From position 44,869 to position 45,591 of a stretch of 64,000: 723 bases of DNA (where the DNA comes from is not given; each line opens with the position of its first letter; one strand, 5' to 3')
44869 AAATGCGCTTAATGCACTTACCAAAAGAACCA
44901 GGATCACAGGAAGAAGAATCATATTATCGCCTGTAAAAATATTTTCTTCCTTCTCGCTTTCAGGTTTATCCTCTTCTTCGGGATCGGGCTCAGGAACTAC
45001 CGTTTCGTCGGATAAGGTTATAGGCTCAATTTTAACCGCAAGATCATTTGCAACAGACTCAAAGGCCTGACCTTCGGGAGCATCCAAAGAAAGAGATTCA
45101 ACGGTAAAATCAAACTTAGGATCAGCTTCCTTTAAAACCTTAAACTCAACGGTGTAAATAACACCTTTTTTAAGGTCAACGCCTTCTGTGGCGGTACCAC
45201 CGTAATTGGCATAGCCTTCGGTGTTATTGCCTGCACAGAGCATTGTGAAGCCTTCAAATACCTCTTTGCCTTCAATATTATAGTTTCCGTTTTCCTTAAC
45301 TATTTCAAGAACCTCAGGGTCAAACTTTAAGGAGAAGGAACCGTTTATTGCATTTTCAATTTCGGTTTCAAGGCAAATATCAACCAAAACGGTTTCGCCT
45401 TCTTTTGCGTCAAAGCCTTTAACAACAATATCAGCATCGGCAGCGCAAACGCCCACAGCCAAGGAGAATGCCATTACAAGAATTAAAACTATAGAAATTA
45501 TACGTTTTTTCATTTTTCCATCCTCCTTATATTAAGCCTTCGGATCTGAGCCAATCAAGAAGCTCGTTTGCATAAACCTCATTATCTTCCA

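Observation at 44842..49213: Self-contained two-gene cohesin-dockerin module: dockerin-bearing CE2/SGNH esterase plus a dedicated single-cohesin anchor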

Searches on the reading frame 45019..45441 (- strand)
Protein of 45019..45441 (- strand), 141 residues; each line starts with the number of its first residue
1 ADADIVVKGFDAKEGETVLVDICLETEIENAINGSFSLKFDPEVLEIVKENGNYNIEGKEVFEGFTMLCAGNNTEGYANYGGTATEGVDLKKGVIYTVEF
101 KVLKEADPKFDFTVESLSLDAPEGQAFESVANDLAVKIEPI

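Call 27: find_homologous_proteins(query=A3, max_evalue=0.01)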
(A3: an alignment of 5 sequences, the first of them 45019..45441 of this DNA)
Query A3 (5 sequences) (141 aa, profile of the alignment): 2 proteins with E <= 0.01 among 8000 candidates.
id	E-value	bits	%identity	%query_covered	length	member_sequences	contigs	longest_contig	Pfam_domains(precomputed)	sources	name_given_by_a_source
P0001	2.1e-63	230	99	100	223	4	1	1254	PF00963.25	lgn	-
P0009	3.7e-37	145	54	82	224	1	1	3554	PF00963.25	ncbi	-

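Call 29: find_encoding_contigs(protein=P0009, flank=8000, max_places=3)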
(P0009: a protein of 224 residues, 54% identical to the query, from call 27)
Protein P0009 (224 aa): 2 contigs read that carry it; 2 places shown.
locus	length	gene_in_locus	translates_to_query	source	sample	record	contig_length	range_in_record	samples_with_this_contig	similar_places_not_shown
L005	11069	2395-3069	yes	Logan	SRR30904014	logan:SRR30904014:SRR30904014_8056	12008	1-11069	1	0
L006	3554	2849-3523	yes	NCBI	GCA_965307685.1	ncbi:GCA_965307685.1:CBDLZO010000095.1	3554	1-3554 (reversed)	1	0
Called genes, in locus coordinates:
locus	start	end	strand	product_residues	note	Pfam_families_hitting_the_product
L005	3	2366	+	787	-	?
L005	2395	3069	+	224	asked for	PF00963:Cohesin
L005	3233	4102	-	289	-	PF12833:HTH_18, PF00165:HTH_AraC (weak)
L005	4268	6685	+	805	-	PF00703:Glyco_hydro_2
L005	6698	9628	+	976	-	PF02837:Glyco_hydro_2_N, PF22666:Glyco_hydro_2_N2, PF00703:Glyco_hydro_2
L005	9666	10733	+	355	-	-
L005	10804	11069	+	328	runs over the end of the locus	-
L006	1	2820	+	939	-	?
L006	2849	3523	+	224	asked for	PF00963:Cohesin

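Call 44: search_protein_representatives(alignment_id=A4)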
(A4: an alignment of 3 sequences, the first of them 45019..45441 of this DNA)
Query: 3 sequences, 142 profile positions. Proteins with E-value up to 0.001 (for the whole library): 62; up to 1e-10: 9; up to 1e-30: 4. The best 62 are listed.
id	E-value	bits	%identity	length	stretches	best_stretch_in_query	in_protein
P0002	1.9e-70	251.6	-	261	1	1-142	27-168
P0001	2.2e-69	248.1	-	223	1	1-142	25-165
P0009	5.2e-69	246.9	-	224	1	1-140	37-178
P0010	1.0e-52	194.1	-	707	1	2-142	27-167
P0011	3.1e-17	79.0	-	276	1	3-129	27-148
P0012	1.4e-14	70.4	-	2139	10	6-117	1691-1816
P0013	2.7e-12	63.0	-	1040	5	6-111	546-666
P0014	9.8e-12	61.2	-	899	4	14-113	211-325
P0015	3.0e-11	59.6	-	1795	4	7-127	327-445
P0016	3.3e-10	56.2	-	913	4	14-115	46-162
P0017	1.3e-09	54.4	-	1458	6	12-112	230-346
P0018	1.2e-08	51.2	-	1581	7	10-116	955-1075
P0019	4.1e-08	49.4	-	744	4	9-112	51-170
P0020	7.1e-08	48.7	-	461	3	12-137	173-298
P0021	8.5e-08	48.4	-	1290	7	5-112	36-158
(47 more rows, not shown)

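Call 63: search_protein_families(library=pfam, proteins=[P0009], max_evalue=1)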
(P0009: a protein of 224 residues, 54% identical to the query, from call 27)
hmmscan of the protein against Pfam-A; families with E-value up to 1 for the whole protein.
P0009 (224 aa): 2 families
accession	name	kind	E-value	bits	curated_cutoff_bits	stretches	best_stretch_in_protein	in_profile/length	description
PF00963.24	Cohesin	-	2e-10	41.4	24.1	1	41-164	3-128/139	Cohesin domain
PF13786.12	DUF4179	-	0.61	11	30.1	1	2-41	1-40/94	Domain of unknown function (DUF4179)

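Call 84: search_protein_families(library=pfam, proteins=[P0012, P0013, P0014, P0015, P0016], max_evalue=0.001)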
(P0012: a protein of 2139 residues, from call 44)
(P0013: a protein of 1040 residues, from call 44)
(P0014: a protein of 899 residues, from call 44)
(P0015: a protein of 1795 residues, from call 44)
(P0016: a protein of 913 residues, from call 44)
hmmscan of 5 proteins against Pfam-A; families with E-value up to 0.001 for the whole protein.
P0012 (2139 aa): 5 families
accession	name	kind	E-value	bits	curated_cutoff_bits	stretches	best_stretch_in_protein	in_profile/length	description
PF00963.24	Cohesin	-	1.1e-194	638.4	24.1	10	1147-1279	2-123/139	Cohesin domain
PF00942.24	CBM_3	-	5.2e-15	56.1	22.4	1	963-1038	5-83/83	Cellulose binding domain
PF00404.24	Dockerin_1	-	1e-09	38.9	22.9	1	2068-2123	1-53/57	Dockerin type I domain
PF13217.11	DUF4025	-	0.0001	22.6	25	0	1210-1227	11-29/50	Protein of unknown function (DUF4025)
PF09217.15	EcoRII-N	-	0.00017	21.9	25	0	1597-1616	98-117/154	Restriction endonuclease EcoRII, N-terminal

P0013 (1040 aa): 2 families
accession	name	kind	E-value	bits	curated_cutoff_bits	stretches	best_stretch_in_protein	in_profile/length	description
PF00963.24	Cohesin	-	1.9e-74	248.9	24.1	5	34-167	1-123/139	Cohesin domain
PF01042.26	Ribonuc_L-PSP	-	3.7e-05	24.1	27.3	0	34-66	52-84/121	Endoribonuclease L-PSP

P0014 (899 aa): 6 families
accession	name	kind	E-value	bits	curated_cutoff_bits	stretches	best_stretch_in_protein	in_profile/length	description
PF00963.24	Cohesin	-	6.2e-54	182.4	24.1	4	470-604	3-125/139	Cohesin domain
PF07495.19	Y_Y_Y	-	1.4e-19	70.2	26.6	2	396-457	4-62/65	Y_Y_Y domain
PF00801.26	PKD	-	1.5e-10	41.3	23.5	2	380-449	8-74/80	PKD domain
PF13927.12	Ig_3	-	6.6e-05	23.8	30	0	379-438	8-76/78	Immunoglobulin domain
PF18911.6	PKD_4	-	0.00016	22.1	27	0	663-725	29-84/85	PKD domain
PF00630.25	Filamin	-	0.0002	22.5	26.9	0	410-444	49-86/93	Filamin/ABP280 repeat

P0015 (1795 aa): 5 families
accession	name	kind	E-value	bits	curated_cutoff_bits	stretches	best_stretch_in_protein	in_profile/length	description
PF13573.12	SprB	-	8.1e-66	217.8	28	8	927-959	2-34/37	SprB repeat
PF00963.24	Cohesin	-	8.6e-50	169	24.1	5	473-594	3-130/139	Cohesin domain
PF13585.12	CHU_C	-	1.3e-23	83.3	27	1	1710-1792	6-86/86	CHU_C Type IX secretion signal domain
PF06832.18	BiPBP_C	-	1.2e-07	32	26.8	0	1247-1299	31-85/90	Penicillin-Binding Protein C-terminus Family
PF18962.6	Por_Secre_tail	-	7.6e-05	23.4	27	0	1719-1778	7-66/75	Secretion system C-terminal sorting domain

P0016 (913 aa): 7 families
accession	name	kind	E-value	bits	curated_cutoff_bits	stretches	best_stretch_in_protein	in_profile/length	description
PF00963.24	Cohesin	-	1.3e-56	191.1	24.1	4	35-165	2-120/139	Cohesin domain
PF07495.19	Y_Y_Y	-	5.8e-18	65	26.6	2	830-892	3-62/65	Y_Y_Y domain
PF00801.26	PKD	-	1.5e-11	44.6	23.5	1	825-881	18-71/80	PKD domain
PF18911.6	PKD_4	-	2.5e-07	31.1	27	0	369-445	6-76/85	PKD domain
PF22824.1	THAP9_C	-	2.8e-05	24.3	24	0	432-511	99-178/186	DNA transposase THAP9, C-terminal domain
PF22352.2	K319L-like_PKD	-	8e-05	23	27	0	829-884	23-77/84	K319L-like, PKD domain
PF24421.1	Ig_J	-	0.00018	22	29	0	821-894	27-103/104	Tip attachment protein J, Ig-like domain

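Call 85: find_related_loci(query=A3, collection=metagenome_contigs, flank=6000)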
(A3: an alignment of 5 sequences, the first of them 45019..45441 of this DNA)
Query A3 (141 aa) in metagenome_contigs; peptide patterns used: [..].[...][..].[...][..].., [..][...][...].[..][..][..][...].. (x = any residue, [..] = any of these).
600 stretches matched a pattern, but none encodes a relative of the query by tblastn (E <= 1e-3).
